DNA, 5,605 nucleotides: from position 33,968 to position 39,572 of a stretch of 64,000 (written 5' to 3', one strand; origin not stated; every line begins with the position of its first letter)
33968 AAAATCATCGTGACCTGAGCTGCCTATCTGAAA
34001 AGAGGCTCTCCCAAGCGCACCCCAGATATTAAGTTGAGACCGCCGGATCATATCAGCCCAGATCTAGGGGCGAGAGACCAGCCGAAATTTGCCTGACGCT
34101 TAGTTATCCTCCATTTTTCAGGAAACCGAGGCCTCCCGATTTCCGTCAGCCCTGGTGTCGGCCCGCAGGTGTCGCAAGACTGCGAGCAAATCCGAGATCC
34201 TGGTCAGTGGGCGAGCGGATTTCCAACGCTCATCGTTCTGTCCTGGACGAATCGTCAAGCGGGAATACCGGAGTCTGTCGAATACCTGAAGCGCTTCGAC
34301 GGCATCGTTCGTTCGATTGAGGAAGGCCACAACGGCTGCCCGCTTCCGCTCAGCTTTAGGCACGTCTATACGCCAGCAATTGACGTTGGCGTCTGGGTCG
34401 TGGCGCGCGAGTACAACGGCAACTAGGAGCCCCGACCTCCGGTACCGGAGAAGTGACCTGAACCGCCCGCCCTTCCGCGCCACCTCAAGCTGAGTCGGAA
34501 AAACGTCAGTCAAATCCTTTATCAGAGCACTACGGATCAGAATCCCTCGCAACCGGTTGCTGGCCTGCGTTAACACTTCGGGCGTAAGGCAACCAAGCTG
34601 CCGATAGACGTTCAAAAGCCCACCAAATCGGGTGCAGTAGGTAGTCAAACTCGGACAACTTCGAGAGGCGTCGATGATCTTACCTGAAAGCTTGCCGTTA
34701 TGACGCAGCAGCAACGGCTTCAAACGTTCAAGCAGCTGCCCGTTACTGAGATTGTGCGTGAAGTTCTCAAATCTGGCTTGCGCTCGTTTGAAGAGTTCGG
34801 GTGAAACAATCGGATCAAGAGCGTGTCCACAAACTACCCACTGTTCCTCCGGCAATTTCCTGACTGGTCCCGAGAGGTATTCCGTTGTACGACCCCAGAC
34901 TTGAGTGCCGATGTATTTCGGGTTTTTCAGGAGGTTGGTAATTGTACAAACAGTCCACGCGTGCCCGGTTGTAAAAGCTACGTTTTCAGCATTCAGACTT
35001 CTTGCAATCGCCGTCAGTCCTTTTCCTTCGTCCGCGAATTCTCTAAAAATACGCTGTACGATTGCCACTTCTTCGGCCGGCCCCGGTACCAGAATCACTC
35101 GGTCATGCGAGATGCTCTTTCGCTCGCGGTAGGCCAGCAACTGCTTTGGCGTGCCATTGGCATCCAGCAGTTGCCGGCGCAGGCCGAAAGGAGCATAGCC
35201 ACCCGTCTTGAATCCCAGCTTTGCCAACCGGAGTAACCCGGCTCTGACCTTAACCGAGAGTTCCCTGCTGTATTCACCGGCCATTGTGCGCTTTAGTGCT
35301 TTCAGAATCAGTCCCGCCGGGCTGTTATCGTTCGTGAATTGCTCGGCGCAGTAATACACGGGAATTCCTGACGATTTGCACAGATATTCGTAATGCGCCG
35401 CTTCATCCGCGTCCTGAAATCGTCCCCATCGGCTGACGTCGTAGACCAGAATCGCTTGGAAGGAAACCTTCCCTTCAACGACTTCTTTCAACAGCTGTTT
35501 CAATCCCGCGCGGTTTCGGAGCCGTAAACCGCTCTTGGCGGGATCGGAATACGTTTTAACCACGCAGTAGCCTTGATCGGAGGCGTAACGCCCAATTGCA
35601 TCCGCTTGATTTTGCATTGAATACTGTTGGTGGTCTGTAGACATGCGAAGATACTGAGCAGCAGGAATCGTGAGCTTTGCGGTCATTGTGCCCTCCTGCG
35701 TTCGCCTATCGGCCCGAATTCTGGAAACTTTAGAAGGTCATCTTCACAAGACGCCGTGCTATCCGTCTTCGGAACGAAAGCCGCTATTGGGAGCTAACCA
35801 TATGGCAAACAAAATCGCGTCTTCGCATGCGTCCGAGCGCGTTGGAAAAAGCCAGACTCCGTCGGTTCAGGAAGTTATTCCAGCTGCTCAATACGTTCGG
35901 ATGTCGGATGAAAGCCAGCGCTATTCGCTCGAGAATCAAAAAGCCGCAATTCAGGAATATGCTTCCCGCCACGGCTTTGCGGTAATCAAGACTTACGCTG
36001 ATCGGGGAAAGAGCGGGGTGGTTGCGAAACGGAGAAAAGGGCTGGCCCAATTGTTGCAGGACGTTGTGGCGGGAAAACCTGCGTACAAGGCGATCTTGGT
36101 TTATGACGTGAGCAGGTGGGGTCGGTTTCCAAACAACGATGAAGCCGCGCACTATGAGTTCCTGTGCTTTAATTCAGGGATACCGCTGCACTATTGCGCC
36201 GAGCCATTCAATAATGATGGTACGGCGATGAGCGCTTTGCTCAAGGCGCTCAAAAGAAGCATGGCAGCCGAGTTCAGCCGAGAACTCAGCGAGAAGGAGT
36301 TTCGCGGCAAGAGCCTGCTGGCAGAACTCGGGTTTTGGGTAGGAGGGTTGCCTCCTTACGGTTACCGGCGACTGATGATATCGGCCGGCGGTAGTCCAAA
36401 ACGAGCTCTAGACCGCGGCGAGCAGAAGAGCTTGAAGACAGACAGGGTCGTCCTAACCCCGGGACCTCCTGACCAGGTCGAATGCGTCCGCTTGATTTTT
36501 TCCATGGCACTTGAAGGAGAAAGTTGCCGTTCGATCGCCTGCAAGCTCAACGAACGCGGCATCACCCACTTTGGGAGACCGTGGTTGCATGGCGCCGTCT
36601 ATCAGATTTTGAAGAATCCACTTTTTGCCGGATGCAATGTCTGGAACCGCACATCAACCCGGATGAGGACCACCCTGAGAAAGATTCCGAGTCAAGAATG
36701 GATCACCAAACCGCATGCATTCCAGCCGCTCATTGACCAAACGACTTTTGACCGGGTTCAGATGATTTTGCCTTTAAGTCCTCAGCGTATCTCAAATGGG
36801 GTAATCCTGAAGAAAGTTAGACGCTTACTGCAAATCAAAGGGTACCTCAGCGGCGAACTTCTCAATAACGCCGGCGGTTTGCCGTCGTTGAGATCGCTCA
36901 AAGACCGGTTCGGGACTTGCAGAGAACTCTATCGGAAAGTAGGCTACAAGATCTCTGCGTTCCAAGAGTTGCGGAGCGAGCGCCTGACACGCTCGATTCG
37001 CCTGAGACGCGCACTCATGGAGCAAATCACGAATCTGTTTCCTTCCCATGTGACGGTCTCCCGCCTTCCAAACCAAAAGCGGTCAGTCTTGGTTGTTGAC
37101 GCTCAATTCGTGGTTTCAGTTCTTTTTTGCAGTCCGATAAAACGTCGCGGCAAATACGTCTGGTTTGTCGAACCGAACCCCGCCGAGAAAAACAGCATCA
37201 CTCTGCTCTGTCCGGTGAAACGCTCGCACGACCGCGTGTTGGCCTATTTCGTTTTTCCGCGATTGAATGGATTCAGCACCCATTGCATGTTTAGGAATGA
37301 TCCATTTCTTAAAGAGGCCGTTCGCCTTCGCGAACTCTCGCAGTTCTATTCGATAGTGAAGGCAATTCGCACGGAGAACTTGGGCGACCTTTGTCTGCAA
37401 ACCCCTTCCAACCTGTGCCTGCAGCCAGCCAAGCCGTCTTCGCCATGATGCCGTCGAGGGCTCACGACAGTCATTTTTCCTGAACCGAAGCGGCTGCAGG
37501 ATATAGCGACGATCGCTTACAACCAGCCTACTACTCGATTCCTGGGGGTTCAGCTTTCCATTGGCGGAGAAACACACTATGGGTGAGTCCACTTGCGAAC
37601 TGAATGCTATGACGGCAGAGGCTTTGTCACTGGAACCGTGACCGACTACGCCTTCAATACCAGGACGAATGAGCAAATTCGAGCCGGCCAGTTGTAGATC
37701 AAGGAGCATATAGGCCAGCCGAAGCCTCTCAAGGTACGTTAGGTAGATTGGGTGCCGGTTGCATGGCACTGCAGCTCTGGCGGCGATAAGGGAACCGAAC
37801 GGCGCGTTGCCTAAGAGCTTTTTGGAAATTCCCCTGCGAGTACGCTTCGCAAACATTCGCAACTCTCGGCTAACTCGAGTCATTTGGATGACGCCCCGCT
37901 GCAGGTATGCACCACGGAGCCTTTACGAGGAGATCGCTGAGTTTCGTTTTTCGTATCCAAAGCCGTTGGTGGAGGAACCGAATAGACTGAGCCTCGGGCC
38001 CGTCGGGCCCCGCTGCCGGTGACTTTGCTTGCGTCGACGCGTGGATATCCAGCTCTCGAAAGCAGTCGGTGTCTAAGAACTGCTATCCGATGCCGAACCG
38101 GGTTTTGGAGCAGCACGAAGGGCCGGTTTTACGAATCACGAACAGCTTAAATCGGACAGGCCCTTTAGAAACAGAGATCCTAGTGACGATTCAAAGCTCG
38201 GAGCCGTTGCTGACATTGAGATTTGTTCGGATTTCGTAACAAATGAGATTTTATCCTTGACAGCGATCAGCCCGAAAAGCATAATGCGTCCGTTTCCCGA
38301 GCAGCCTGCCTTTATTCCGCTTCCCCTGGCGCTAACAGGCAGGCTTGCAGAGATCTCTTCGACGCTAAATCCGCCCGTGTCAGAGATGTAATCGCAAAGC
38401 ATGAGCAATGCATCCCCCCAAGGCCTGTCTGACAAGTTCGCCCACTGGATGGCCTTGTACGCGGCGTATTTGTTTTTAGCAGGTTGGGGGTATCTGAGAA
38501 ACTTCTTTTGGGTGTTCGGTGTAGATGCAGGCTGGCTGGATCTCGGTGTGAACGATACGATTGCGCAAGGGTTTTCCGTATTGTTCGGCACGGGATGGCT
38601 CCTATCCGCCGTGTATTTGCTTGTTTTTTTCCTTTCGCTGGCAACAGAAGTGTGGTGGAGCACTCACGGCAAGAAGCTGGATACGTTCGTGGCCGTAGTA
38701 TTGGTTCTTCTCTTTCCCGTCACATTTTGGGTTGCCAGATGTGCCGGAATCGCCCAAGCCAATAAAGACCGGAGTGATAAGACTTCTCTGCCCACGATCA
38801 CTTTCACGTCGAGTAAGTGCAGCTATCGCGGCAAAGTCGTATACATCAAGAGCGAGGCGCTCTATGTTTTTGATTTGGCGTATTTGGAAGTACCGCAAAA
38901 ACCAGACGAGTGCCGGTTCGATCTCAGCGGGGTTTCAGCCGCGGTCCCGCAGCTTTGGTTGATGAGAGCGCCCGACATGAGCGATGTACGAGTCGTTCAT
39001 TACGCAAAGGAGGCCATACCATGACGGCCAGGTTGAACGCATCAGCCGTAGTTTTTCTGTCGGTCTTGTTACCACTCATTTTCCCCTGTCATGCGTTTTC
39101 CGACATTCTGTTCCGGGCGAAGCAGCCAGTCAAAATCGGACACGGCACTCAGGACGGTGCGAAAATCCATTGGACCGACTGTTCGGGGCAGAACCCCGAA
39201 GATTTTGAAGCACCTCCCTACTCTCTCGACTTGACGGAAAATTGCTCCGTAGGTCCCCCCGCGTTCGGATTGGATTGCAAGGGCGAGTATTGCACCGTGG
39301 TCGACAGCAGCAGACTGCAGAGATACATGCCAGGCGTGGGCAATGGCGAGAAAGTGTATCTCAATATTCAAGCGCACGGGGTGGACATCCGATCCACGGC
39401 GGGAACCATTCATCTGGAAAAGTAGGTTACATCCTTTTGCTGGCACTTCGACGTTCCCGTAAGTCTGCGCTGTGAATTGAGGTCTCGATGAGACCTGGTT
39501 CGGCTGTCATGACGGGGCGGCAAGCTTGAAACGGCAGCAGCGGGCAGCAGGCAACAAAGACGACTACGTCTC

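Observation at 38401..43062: Orphan three-gene envelope module built around a giant, highly divergent secretin-like protein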

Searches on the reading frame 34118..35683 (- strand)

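Call 20: search_protein_families(library=pfam, proteins=[window:34118-35683:-], max_evalue=0.001)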
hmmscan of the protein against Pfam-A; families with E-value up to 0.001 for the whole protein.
window:34118-35683:- (521 aa): 3 families
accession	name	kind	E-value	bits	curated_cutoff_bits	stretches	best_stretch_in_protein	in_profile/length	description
PF07508.19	Recombinase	-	1.4e-23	83.5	21.1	1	204-306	2-100/102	Recombinase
PF00239.26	Resolvase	-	7.1e-22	78.5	23.3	1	9-155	2-141/145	Resolvase, N terminal domain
PF13824.12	zf-Mss51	-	0.00051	20.6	27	0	92-121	7-36/55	Zinc-finger of mitochondrial splicing suppressor 51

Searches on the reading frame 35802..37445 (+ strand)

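Call 20: search_protein_families(library=pfam, proteins=[window:35802-37445:+], max_evalue=0.001)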
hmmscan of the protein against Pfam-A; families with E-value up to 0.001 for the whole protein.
window:35802-37445:+ (548 aa): 2 families
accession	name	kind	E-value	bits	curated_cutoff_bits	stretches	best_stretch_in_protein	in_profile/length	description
PF07508.19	Recombinase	-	2.3e-22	79.6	21.1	1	223-322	1-98/102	Recombinase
PF00239.26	Resolvase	-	1.6e-20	74.1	23.3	1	29-168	2-134/145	Resolvase, N terminal domain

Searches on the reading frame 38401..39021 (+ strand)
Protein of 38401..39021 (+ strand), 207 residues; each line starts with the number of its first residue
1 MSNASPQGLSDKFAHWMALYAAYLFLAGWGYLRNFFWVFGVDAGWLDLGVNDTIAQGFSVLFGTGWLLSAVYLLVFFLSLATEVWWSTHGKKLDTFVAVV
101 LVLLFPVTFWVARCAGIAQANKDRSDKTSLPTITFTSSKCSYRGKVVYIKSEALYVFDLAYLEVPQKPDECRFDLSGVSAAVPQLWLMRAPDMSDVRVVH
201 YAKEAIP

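Call 3: search_protein_families(library=pfam, proteins=[window:38401-39021:+], max_evalue=1)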
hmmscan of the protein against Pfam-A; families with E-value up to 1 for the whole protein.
window:38401-39021:+ (207 aa): 0 families

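Call 4: search_protein_families(library=ncbifam, proteins=[window:38401-39021:+], max_evalue=1)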
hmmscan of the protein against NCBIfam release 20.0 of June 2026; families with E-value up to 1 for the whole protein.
window:38401-39021:+ (207 aa): 1 family
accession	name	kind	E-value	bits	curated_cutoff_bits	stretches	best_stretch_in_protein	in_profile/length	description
NF058595.1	invert_tail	domain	0.22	11.8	37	1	65-128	23-86/113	lipo-invert putative C-terminal anchoring domain-containing protein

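Call 68: find_homologous_proteins(query=window:38401-39021:+, max_evalue=0.01)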
Query window:38401-39021:+ (207 aa): 27 proteins with E <= 0.01 among 185 candidates.
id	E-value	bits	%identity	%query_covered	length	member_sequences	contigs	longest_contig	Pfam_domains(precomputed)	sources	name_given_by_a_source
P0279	3.5e-136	470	100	100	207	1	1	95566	-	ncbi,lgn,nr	ncbi:MAG TPA: hypothetical protein VND65_11250 [Candidatus Binatia bacterium]|nr:hypothetical protei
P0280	4.9e-93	329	69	100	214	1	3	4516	-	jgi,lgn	jgi:hypothetical protein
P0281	5.7e-92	325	76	92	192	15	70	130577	-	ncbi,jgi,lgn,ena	jgi:hypothetical protein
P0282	2.2e-90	320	69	100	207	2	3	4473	-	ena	-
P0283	2.7e-89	316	68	100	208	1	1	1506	-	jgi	jgi:hypothetical protein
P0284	2.9e-89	316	70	97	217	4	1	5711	-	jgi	jgi:hypothetical protein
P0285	1.4e-88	314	66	100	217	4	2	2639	-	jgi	jgi:hypothetical protein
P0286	1.1e-86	308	66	100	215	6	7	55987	-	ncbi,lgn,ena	ncbi:MAG: hypothetical protein ACLQJF_00665 [Candidatus Sulfotelmatobacter sp.]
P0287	1.5e-86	307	65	99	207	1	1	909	-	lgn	-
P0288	2.0e-86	307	66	99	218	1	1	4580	-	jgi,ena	jgi:hypothetical protein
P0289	9.0e-85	302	66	100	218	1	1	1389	-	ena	-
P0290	1.3e-81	291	63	100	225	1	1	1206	-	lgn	-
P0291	4.9e-80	286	61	100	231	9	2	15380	-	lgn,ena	-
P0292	6.8e-77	276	59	99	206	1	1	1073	-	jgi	jgi:hypothetical protein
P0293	1.2e-75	272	59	96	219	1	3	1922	-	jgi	jgi:hypothetical protein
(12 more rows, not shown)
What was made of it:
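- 38401..39425 (+): g1 (38401-39024, 207 aa membrane protein) and g2 (39021-39425, 134 aa secreted protein). They form a separate, translationally coupled two-gene cassette and are NOT a partner of g3. g1 has 27 homologues (call 68).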

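Call 75: find_encoding_contigs(protein=P0279, flank=10000, max_places=2)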
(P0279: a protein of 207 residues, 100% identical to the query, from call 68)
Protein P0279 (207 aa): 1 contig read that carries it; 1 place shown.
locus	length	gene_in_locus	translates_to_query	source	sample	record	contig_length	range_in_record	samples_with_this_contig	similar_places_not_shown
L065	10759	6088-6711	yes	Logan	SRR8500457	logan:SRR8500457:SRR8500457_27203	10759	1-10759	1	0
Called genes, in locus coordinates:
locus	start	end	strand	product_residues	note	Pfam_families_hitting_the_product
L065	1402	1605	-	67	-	-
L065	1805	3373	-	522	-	PF00239:Resolvase, PF07508:Recombinase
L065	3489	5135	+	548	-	PF00239:Resolvase, PF07508:Recombinase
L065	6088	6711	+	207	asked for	-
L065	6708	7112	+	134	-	-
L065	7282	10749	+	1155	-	-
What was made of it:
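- Checked: The ORF is open from a TTG at 39526, and a public gene call starts at 39595 (call 75).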

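Call 89: search_protein_families(library=padloc, proteins=[window:38401-39021:+], max_evalue=0.01)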
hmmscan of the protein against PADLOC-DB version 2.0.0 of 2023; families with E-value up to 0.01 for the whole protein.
window:38401-39021:+ (207 aa): 0 families
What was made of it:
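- Tried and rejected: Pfam, NCBIfam and PADLOC gave nothing (calls 3, 4, 89).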

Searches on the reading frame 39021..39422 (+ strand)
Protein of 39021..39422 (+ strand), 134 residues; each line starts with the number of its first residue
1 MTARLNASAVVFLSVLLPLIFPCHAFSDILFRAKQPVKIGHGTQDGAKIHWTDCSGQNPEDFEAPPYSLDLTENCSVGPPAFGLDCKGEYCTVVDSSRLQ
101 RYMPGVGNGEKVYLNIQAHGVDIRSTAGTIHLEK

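Call 3: search_protein_families(library=pfam, proteins=[window:39021-39422:+], max_evalue=1)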
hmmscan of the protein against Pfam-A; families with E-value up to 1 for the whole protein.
window:39021-39422:+ (134 aa): 0 families

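Call 4: search_protein_families(library=ncbifam, proteins=[window:39021-39422:+], max_evalue=1)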
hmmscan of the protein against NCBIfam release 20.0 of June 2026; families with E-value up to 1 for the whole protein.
window:39021-39422:+ (134 aa): 0 families

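Call 69: find_related_loci(query=window:39021-39422:+, collection=metagenome_contigs, flank=6000)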
Query window:39021-39422:+ (134 aa) in metagenome_contigs; peptide patterns used: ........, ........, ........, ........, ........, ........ (x = any residue, [..] = any of these).
292 stretches matched a pattern; 8 encode a relative of the query (tblastn E <= 1e-3); 8 distinct loci.
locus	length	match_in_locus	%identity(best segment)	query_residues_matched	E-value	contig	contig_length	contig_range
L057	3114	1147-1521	66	10-134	2e-56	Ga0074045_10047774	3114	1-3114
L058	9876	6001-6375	66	10-134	1e-56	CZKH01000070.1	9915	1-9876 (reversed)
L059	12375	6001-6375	65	10-134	7e-56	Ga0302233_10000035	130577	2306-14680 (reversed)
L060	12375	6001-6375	65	10-134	7e-56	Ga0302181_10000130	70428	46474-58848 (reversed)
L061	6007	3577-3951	64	10-134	3e-55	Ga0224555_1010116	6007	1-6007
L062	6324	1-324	71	27-134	6e-55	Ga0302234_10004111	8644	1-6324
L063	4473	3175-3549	55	10-134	2e-47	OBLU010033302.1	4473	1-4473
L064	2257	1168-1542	54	10-134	3e-45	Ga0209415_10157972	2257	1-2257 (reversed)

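Call 74: search_protein_families(library=pfam, proteins=[L059:1766-2569:+, L059:3939-4988:-, L059:6582-7325:+, L059:7325-7969:+, L059:8257-11352:-, L059:11365-12333:-], max_evalue=0.001)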
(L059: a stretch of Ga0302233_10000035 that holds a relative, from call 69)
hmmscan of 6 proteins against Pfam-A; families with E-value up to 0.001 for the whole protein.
L059:1766-2569:+ (268 aa): 0 families

L059:3939-4988:- (349 aa): 0 families

L059:6582-7325:+ (248 aa): 0 families

L059:7325-7969:+ (215 aa): 0 families

L059:8257-11352:- (1031 aa): 9 families
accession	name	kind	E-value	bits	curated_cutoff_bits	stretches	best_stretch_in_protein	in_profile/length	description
PF08751.17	TrwC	-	2.5e-85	287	25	1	10-299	2-285/286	TrwC relaxase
PF13604.12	AAA_30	-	5.9e-55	186.4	27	1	439-632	2-190/191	AAA domain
PF13245.12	AAA_19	-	4.9e-19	69.3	25.1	1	452-571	8-130/134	AAA domain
PF22232.2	TraI_hel_assoc_N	-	1.4e-07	32.5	27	1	462-554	1-87/99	TraI helicase-associated ssDNA bd, N-terminal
PF01443.25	Viral_helicase1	-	3.4e-06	27.5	21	0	827-877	178-228/228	Viral superfamily 1 RNA helicase core domain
PF02562.22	PhoH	-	3.8e-06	27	27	0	534-573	122-161/205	PhoH-like protein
PF13538.12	UvrD_C_2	-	0.0002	21.6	27.4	1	827-875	1-51/52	UvrD-like helicase C-terminal domain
PF18335.7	SH3_13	-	0.00052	20.2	41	0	768-807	23-63/65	ATP-dependent RecD-like DNA helicase SH3 domain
PF00270.35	DEAD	-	0.00067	19.9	26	0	440-508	1-70/167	DEAD/DEAH box helicase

L059:11365-12333:- (322 aa): 3 families
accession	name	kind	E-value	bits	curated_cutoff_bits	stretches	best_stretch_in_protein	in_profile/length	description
PF10412.15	TrwB_AAD_bind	-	9.9e-41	140.3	20.5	1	5-216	161-376/387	Type IV secretion-system coupling protein DNA-binding domain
PF12696.13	TraG-D_C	-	5.9e-17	62.2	22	1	89-207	1-125/126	TraM recognition site of TraD and TraG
PF02534.20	T4SS-DNA_transf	-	7.9e-11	41.9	20.1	1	52-209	263-426/468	Type IV secretory system Conjugative DNA transfer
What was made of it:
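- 38401..39425 (+): In L059 it lies next to a TrwC relaxase and a TraG/TrwB coupling protein (call 74).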

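Call 89: search_protein_families(library=padloc, proteins=[window:39021-39422:+], max_evalue=0.01)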
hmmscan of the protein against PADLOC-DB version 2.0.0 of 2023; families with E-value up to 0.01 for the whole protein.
window:39021-39422:+ (134 aa): 0 families
